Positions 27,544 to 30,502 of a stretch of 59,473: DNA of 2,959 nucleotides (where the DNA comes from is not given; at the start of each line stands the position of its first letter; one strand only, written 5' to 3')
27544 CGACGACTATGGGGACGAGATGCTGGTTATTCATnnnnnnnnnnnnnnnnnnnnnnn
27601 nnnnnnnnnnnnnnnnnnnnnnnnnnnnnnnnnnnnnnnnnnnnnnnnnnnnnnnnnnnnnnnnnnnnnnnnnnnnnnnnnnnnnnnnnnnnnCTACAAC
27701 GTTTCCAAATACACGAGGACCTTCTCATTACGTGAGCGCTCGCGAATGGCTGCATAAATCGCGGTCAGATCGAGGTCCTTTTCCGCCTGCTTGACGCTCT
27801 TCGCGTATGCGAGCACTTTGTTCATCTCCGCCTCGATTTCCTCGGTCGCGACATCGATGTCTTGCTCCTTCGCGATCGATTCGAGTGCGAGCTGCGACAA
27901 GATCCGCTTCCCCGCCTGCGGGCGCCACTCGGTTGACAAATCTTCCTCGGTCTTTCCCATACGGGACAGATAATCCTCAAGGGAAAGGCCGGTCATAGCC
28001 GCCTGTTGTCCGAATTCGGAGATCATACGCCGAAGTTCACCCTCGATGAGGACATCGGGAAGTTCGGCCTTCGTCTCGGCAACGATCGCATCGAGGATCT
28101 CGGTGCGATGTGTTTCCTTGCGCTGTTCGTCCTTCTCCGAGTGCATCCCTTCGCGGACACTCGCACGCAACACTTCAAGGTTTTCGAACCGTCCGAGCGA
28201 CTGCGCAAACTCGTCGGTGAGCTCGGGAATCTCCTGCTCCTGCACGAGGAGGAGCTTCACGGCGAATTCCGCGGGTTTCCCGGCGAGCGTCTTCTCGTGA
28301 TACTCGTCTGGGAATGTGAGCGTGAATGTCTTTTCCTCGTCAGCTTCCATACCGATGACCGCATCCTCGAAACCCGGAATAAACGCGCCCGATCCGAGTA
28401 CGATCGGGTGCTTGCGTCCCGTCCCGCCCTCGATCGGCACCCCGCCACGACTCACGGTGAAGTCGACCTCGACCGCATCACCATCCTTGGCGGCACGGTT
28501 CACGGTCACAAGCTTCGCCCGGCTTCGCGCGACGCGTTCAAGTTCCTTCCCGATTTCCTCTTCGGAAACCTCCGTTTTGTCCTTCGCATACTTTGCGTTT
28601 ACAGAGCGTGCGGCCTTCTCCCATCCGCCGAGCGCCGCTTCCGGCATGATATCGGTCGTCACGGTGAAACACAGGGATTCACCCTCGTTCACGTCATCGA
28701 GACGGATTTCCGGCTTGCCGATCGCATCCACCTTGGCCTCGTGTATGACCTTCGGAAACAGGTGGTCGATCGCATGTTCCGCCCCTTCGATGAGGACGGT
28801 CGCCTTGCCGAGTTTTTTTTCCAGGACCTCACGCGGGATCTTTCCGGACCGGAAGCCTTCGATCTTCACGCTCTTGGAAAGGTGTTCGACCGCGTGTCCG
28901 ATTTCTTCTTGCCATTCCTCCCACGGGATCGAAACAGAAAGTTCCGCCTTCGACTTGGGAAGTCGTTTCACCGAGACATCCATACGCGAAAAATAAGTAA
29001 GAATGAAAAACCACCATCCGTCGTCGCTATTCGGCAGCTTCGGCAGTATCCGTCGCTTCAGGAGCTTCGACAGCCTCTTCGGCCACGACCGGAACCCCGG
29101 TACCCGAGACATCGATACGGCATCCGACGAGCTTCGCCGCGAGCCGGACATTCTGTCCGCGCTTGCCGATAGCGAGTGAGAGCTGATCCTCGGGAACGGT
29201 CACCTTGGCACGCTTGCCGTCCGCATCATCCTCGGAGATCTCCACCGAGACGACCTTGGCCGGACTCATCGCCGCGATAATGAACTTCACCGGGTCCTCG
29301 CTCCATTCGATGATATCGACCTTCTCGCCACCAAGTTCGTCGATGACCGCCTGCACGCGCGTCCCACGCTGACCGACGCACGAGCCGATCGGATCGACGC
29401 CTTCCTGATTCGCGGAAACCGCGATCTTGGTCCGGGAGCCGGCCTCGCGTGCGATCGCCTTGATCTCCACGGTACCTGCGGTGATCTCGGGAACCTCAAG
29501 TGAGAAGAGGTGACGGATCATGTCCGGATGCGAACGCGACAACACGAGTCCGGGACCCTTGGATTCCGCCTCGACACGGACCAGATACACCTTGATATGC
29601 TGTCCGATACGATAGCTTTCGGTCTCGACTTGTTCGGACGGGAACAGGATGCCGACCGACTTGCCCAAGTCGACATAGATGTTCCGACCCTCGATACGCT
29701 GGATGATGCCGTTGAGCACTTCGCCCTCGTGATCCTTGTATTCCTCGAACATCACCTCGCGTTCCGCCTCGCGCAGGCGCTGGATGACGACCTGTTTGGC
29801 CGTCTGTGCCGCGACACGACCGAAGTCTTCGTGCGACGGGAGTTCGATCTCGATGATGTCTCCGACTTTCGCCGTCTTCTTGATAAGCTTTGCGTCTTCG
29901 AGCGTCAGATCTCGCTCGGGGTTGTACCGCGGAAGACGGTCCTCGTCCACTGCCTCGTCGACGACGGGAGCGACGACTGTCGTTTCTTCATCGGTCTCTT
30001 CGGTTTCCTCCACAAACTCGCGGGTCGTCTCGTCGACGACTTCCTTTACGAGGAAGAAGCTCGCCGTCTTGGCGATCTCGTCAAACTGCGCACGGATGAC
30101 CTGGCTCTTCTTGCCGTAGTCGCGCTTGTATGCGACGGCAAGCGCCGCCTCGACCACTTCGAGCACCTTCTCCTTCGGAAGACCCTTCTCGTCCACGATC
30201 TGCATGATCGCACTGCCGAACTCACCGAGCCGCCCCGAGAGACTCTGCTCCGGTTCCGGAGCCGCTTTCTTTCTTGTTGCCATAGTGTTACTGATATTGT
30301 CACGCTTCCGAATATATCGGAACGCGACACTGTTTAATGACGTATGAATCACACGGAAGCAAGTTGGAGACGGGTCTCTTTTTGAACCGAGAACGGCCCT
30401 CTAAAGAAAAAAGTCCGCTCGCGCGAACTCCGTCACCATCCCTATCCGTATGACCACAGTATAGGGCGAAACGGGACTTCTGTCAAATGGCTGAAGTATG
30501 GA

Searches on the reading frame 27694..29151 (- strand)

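Call 50: search_protein_families(library=pfam, proteins=[window:27694-29151:-], max_evalue=0.001)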
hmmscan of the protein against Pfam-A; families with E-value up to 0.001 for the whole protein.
window:27694-29151:- (485 aa): 3 families
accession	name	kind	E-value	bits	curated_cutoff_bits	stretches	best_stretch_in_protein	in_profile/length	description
PF05697.18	Trigger_N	-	1.3e-30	107.1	22.2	1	57-206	1-143/144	Bacterial trigger factor protein (TF)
PF05698.19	Trigger_C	-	1e-28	100.8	22.7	1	325-480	2-158/162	Bacterial trigger factor protein (TF) C-terminus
PF00254.34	FKBP_C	-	2e-14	54.1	21.1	1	219-301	3-94/94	FKBP-type peptidyl-prolyl cis-trans isomerase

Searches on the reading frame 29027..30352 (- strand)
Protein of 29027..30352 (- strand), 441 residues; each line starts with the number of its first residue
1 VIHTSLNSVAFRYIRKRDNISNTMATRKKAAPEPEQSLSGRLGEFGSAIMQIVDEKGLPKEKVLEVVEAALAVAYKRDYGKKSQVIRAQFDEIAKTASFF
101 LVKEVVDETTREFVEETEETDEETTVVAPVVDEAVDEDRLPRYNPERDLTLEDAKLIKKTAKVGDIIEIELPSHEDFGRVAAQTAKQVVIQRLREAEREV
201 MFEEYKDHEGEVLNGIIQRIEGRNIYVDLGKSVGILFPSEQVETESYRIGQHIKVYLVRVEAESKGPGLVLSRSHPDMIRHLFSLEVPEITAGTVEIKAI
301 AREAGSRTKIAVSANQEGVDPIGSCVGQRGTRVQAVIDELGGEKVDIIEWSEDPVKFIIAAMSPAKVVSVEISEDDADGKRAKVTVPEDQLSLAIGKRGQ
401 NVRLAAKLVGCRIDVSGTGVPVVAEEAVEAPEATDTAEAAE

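Call 49: search_protein_families(library=pfam, proteins=[window:29027-30352:-], max_evalue=0.001)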
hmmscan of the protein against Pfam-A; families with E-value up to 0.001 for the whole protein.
window:29027-30352:- (441 aa): 4 families
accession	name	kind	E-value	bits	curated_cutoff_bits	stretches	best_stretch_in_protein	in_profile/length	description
PF08529.16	NusA_N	-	1.2e-28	100.2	23.8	1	44-199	1-119/119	NusA N-terminal domain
PF13184.12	KH_5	-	1.7e-28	99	27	1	304-372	1-69/69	NusA-like KH domain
PF00575.29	S1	-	1.4e-06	29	22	1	207-267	2-69/74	S1 RNA binding domain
PF00013.35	KH_1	-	0.0003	20.9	21.5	0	383-416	3-36/66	KH domain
